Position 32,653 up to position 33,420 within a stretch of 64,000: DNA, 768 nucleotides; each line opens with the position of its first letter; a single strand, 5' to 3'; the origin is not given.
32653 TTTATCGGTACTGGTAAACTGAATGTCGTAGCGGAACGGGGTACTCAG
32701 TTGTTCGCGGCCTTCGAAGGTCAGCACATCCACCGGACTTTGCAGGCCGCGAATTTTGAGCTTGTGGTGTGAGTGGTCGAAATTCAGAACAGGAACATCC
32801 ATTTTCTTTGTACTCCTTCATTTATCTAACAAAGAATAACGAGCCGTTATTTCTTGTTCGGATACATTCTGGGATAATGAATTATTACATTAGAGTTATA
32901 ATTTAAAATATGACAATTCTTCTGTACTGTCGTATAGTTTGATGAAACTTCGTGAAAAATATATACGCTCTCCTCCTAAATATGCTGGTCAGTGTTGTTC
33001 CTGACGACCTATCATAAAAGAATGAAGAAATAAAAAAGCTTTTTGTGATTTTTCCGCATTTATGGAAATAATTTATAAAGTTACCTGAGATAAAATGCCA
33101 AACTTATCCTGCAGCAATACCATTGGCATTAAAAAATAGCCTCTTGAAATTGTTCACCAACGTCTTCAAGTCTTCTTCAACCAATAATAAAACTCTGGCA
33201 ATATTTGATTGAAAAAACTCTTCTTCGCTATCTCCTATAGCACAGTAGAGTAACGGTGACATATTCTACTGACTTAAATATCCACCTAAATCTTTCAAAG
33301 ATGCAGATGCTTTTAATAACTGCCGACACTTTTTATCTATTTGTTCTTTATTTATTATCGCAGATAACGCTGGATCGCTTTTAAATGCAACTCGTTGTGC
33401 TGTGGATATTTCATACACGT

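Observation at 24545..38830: Three tandem vgrG paralogs with near-identical cores, divergent C-terminal tails and different downstream cargo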

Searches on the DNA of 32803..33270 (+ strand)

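Call 96: search_dna_similar(query=window:32803-33270:+, collection=ecoli_genomes, mode=distant, max_rows=25, rows=spread)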
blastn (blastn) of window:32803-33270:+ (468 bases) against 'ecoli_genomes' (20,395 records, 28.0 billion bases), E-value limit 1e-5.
Records with a match: 445; places in all: 893; records where one place covers at least 80% of the query: 445.
Genomes with a match: 444 of 5426; with a place that covers at least 80% of the query: 444. Places per genome that has any: lowest 1, median 2, highest 4. On chromosomes: 889 places; on plasmids: 4.
Best place of each record, by identity: >=99% 445.
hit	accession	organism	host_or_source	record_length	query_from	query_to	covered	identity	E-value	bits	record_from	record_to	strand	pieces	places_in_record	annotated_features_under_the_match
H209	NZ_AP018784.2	Escherichia coli strain SK1144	-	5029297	1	468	100%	100.0%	0e+0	845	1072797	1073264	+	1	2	hypothetical protein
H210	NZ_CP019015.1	Escherichia coli strain Ecol_AZ162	Homo sapiens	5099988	1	468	100%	100.0%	0e+0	845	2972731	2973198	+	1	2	hypothetical protein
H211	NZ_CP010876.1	Escherichia coli strain MNCRE44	Homo sapiens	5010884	1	468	100%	100.0%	0e+0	845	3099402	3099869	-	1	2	hypothetical protein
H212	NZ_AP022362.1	Escherichia coli strain E302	Homo sapiens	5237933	1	468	100%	100.0%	0e+0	845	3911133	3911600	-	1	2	hypothetical protein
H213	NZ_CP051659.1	Escherichia coli strain 1162C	Homo sapiens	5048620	1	468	100%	100.0%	0e+0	845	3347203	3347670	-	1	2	hypothetical protein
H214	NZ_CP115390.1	Escherichia coli strain CUVET20-PYO1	dog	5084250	1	468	100%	100.0%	0e+0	845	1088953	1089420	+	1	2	hypothetical protein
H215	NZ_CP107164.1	Escherichia coli strain R9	human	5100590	1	468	100%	100.0%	0e+0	845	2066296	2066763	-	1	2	hypothetical protein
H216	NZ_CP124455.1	Escherichia coli strain AVS0193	environmental: river near WWTP effluent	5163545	1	468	100%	100.0%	0e+0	845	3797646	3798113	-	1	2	hypothetical protein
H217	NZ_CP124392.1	Escherichia coli strain AVS0968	wastewater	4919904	1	468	100%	100.0%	0e+0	845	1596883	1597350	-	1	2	hypothetical protein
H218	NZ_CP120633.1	Escherichia coli strain USVAST219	human clinical specimen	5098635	1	468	100%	100.0%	0e+0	845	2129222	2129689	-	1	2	hypothetical protein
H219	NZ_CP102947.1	Escherichia coli strain SCAID WND1-2022 (119)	Homo sapiens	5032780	1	468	100%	100.0%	0e+0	845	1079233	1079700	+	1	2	hypothetical protein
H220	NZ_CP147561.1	Escherichia coli strain GN04133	Homo sapiens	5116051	1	468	100%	100.0%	0e+0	845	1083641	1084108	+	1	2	hypothetical protein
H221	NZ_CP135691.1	Escherichia coli strain TUM2802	missing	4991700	1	468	100%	100.0%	0e+0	845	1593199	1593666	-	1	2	hypothetical protein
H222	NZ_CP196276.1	Escherichia coli strain AH21C062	Homo sapiens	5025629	1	468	100%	100.0%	0e+0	845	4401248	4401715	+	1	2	hypothetical protein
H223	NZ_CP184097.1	Escherichia coli strain AZ 186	Homo sapiens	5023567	1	468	100%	100.0%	0e+0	845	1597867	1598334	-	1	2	hypothetical protein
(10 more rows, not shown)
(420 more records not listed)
